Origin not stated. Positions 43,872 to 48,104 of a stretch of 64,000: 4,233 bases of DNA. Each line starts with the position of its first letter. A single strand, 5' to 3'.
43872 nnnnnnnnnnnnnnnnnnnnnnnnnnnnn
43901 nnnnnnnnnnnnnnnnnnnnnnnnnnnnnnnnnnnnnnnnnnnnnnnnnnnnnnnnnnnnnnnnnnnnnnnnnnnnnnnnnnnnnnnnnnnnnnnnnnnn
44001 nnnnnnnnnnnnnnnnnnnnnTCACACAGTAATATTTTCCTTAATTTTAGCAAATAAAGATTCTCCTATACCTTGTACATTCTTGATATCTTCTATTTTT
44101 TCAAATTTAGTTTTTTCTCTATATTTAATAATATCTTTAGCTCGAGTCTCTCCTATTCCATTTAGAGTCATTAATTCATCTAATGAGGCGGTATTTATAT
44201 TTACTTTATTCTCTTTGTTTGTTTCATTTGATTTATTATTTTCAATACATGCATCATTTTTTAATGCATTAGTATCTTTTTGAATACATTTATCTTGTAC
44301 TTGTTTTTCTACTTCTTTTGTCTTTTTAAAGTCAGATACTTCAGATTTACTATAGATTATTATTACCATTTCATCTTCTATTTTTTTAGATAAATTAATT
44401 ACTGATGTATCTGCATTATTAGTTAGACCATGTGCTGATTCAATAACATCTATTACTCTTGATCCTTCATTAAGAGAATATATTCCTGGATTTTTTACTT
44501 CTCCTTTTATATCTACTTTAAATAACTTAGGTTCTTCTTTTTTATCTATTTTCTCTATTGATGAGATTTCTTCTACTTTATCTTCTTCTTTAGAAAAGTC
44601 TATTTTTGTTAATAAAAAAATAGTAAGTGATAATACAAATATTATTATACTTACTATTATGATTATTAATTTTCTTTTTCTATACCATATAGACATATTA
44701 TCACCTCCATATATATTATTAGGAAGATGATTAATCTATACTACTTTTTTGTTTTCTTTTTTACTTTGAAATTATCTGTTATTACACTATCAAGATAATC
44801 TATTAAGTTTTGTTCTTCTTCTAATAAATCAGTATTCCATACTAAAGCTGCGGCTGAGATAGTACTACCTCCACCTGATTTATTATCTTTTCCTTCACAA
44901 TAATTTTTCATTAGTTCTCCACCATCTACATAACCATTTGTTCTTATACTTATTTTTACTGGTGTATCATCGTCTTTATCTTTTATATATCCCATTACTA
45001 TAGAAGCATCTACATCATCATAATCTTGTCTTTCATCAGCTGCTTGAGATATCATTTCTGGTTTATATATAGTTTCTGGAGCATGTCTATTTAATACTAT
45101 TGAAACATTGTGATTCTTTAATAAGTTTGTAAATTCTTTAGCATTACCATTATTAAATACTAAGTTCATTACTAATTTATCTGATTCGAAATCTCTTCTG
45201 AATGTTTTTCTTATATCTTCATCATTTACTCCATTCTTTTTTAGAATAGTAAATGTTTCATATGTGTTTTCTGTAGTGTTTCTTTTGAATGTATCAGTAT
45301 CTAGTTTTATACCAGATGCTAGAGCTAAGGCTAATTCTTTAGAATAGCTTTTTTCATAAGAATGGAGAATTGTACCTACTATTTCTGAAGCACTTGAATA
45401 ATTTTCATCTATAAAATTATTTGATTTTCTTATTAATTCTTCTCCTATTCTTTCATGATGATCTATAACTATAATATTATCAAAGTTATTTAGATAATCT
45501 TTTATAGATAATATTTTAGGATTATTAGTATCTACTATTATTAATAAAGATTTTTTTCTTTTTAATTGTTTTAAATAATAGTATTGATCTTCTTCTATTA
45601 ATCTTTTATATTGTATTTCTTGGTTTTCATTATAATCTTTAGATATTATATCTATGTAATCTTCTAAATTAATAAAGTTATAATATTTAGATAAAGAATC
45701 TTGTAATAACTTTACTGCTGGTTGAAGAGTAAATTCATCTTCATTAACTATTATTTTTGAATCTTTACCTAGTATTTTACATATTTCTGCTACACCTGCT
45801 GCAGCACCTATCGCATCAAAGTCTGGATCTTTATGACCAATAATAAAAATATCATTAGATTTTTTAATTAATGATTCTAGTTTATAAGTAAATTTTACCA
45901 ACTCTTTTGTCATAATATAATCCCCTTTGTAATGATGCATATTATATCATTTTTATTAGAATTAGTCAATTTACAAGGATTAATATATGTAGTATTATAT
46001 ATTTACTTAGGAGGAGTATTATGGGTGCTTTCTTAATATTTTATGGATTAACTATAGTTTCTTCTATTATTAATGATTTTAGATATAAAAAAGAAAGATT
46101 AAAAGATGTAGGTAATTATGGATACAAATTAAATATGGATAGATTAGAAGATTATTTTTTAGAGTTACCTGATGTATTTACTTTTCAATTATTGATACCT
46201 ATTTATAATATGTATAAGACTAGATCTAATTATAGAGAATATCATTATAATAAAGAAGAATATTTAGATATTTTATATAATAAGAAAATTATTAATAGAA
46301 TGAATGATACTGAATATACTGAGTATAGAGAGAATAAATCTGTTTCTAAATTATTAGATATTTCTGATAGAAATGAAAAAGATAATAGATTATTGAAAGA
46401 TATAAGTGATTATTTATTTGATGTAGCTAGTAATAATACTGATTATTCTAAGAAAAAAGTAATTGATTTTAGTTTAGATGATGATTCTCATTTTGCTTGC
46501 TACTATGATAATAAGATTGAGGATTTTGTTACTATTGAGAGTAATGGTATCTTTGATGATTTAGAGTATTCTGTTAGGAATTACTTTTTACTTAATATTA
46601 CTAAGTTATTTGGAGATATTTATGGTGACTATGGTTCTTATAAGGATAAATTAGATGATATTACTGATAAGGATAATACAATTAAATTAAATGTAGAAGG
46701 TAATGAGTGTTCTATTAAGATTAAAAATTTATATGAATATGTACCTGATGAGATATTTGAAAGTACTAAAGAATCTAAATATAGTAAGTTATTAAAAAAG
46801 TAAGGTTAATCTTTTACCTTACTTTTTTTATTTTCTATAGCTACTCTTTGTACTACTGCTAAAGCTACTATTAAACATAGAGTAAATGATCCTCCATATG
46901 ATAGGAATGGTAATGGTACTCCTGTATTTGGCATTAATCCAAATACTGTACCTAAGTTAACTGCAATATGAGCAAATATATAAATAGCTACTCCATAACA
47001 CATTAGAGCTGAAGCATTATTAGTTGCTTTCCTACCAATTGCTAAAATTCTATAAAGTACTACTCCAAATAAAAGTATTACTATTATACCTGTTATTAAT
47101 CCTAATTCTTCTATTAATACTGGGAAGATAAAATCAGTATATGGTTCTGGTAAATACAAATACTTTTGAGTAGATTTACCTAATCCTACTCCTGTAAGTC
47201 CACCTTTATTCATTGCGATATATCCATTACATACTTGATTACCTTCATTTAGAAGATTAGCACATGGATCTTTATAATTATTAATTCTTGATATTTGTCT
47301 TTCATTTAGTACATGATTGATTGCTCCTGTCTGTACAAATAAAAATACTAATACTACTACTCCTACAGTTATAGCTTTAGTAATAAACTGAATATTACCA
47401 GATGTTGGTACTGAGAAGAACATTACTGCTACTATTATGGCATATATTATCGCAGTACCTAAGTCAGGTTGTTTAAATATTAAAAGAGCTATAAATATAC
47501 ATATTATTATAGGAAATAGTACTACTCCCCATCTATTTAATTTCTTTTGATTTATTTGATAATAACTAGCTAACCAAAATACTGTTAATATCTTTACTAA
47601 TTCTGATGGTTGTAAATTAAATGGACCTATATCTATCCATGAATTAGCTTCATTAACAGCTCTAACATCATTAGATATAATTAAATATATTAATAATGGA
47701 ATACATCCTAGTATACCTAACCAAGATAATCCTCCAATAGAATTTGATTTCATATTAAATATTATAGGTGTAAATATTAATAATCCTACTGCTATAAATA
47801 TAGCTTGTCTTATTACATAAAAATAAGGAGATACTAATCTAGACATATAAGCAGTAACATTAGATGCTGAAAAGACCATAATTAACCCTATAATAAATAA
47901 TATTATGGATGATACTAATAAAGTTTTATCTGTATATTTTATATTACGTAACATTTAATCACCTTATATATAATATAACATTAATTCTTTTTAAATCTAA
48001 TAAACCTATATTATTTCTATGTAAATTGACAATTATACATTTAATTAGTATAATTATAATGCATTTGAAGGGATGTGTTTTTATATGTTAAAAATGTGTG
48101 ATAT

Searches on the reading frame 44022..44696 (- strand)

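Call 68: search_protein_families(library=pfam, max_evalue=0.001, proteins=[window:44022-44696:-])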
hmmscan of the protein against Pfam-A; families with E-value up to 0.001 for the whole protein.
window:44022-44696:- (224 aa): 7 families
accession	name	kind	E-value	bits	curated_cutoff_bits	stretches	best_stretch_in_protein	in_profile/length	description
PF12836.13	HHH_3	-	2.1e-19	69.8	27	1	161-223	2-65/65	Helix-hairpin-helix motif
PF10531.15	SLBB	-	7.3e-12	45.4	27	1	60-112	1-52/55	SLBB domain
PF00633.29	HHH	-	9.3e-10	38.3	24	1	166-192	4-30/30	Helix-hairpin-helix motif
PF22461.2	SLBB_2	-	2.7e-06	27.8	27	1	60-110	2-54/79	SLBB domain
PF03934.19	T2SSK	-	0.00029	21.6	24.2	1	165-224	1-62/63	Type II secretion system (T2SS), protein K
PF14520.12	HHH_5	-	0.00032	21.5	27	0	169-191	31-53/57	Helix-hairpin-helix domain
PF04919.18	DUF655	-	0.00081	19.8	22.2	1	167-207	110-150/181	Protein of unknown function (DUF655)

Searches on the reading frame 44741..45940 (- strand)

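Call 68: search_protein_families(library=pfam, max_evalue=0.001, proteins=[window:44741-45940:-])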
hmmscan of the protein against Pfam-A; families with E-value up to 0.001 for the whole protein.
window:44741-45940:- (399 aa): 2 families
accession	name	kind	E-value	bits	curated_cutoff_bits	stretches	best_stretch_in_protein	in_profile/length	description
PF01368.27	DHH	-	4e-20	72.8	28.1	1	31-211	2-125/125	DHH family, N-terminal domain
PF02272.25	DHHA1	-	2.3e-06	28.4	25.9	1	290-387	11-100/102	DHHA1 domain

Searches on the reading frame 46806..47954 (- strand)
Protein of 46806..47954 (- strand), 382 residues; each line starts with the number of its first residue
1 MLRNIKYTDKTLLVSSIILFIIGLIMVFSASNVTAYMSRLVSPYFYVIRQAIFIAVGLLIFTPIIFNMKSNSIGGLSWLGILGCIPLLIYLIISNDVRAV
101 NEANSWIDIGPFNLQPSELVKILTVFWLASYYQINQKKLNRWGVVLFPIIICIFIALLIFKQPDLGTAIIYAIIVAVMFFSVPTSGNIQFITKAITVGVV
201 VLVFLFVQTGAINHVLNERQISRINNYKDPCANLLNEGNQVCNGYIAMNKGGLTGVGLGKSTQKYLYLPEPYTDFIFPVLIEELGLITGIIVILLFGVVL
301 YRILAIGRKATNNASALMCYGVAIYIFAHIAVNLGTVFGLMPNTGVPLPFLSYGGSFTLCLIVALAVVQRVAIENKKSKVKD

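Call 68: search_protein_families(library=pfam, max_evalue=0.001, proteins=[window:46806-47954:-])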
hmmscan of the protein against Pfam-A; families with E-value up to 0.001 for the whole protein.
window:46806-47954:- (382 aa): 1 family
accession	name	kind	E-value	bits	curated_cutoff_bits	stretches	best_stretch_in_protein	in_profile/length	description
PF01098.24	FTSW_RODA_SPOVE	-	3.9e-81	273.3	26.4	1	15-376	6-355/356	Cell cycle protein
